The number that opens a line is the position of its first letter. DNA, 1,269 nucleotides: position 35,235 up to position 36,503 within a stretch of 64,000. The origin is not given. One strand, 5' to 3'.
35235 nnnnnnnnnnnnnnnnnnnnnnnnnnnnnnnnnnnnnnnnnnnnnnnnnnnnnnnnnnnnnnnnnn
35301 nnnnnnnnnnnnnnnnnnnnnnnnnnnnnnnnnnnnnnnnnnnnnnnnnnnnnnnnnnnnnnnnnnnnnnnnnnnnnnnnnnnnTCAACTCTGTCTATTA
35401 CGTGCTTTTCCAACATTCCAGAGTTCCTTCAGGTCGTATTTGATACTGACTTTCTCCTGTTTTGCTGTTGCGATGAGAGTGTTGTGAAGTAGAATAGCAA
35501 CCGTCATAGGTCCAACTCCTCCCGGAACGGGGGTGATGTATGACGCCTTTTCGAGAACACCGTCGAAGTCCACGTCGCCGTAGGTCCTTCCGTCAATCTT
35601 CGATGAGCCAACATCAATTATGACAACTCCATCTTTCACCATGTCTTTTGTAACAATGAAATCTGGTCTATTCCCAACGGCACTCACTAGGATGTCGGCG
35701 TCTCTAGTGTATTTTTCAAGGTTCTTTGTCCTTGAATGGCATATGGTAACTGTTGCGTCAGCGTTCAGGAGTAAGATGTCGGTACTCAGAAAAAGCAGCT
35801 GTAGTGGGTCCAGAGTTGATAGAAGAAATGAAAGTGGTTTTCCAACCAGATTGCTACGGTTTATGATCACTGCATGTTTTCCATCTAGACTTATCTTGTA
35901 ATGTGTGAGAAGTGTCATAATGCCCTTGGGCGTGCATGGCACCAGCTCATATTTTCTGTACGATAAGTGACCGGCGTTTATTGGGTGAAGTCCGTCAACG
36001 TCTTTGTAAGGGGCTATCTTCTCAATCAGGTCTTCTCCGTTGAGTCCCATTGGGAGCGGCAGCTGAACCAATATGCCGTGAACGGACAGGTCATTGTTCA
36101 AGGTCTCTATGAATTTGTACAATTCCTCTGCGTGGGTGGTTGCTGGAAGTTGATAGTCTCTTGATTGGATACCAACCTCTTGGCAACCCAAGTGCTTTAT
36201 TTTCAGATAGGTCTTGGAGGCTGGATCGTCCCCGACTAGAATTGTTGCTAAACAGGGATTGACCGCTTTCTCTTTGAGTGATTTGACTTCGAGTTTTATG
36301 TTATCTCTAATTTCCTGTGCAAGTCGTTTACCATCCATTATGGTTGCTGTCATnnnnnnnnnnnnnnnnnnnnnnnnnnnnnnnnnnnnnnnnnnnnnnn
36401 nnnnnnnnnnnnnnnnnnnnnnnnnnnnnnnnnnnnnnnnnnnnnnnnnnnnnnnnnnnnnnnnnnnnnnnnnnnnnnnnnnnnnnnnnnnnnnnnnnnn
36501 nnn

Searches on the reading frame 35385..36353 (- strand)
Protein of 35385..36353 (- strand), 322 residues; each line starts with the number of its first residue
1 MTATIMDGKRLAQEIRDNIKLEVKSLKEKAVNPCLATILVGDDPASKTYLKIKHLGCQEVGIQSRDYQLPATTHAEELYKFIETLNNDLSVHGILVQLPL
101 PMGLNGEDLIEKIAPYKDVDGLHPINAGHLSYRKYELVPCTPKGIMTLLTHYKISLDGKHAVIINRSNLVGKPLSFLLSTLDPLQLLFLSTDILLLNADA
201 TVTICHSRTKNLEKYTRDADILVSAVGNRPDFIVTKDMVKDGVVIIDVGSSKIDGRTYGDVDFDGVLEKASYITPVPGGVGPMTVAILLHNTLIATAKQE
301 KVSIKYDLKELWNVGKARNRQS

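Call 22: find_encoding_contigs(protein=window:35385-36353:-, flank=10000, max_places=4)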
Protein window:35385-36353:- (322 aa): 2 contigs read that carry it; 2 places shown.
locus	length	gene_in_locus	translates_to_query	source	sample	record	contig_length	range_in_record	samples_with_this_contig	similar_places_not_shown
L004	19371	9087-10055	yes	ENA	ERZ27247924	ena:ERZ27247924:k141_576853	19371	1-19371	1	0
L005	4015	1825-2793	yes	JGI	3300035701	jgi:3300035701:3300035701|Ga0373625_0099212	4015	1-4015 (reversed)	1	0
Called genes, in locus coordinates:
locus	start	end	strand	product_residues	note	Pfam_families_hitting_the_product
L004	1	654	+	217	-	?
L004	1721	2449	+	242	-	PF01259:SAICAR_synt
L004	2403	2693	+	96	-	PF02700:PurS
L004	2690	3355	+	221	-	PF07685:GATase_3, PF13507:GATase_5, PF00117:GATase, PF01965:DJ-1_PfpI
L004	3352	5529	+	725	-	PF18072:FGAR-AT_linker, PF00586:AIRS, PF02769:AIRS_C, PF00586:AIRS, PF02769:AIRS_C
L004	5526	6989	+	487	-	PF13522:GATase_6, PF13537:GATase_7, PF00156:Pribosyltran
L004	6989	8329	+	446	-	PF02844:GARS_N, PF01071:GARS_A, PF02843:GARS_C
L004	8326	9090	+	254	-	PF00551:Formyl_trans_N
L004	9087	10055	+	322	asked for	PF00763:THF_DHG_CYH, PF02882:THF_DHG_CYH_C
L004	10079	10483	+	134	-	PF00731:AIRC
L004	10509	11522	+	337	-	PF00586:AIRS, PF02769:AIRS_C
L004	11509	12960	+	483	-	PF01523:PmbA_TldD_1st, PF19290:PmbA_TldD_2nd, PF19289:PmbA_TldD_3rd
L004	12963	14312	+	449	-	PF19290:PmbA_TldD_2nd (weak), PF19289:PmbA_TldD_3rd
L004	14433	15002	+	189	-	PF01976:DUF116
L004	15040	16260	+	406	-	PF00890:FAD_binding_2 (faint), PF01494:FAD_binding_3 (faint), PF03486:HI0933_like (faint), PF07992:Pyr_redox_2, PF13450:NAD_binding_8 (faint), PF13738:Pyr_redox_3, PF00070:Pyr_redox, PF18267:Rubredoxin_C, +1 more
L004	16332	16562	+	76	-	PF00173:Cyt-b5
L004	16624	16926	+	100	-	PF00011:HSP20 (weak)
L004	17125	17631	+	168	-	-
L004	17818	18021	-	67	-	-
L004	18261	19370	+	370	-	?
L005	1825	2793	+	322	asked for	PF00763:THF_DHG_CYH, PF02882:THF_DHG_CYH_C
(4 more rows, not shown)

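Call 38: list_cluster_members(proteins=[P0010, P0011, window:35385-36353:-, window:14150-14605:+])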
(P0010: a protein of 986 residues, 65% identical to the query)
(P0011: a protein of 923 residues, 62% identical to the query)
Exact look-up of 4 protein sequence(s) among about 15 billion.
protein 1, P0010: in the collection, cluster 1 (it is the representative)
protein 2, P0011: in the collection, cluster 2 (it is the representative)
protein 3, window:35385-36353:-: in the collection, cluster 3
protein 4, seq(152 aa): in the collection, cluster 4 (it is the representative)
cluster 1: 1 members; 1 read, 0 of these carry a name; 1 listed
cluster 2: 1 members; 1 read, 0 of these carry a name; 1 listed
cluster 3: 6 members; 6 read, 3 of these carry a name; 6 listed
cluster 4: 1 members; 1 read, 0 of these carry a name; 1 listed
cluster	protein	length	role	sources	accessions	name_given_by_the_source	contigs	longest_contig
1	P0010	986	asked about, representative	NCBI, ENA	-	-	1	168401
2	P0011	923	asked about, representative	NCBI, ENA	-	-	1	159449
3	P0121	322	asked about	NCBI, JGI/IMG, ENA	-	methylenetetrahydrofolate dehydrogenase (NADP+)/methenyltetrahydrofolate cyclohydrolase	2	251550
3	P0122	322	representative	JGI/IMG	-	methylenetetrahydrofolate dehydrogenase (NADP+)/methenyltetrahydrofolate cyclohydrolase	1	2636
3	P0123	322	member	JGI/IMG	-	methylenetetrahydrofolate dehydrogenase (NADP+)/methenyltetrahydrofolate cyclohydrolase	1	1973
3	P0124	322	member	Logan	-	-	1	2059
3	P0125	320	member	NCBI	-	-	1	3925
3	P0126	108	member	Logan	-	-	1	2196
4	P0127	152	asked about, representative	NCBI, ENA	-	-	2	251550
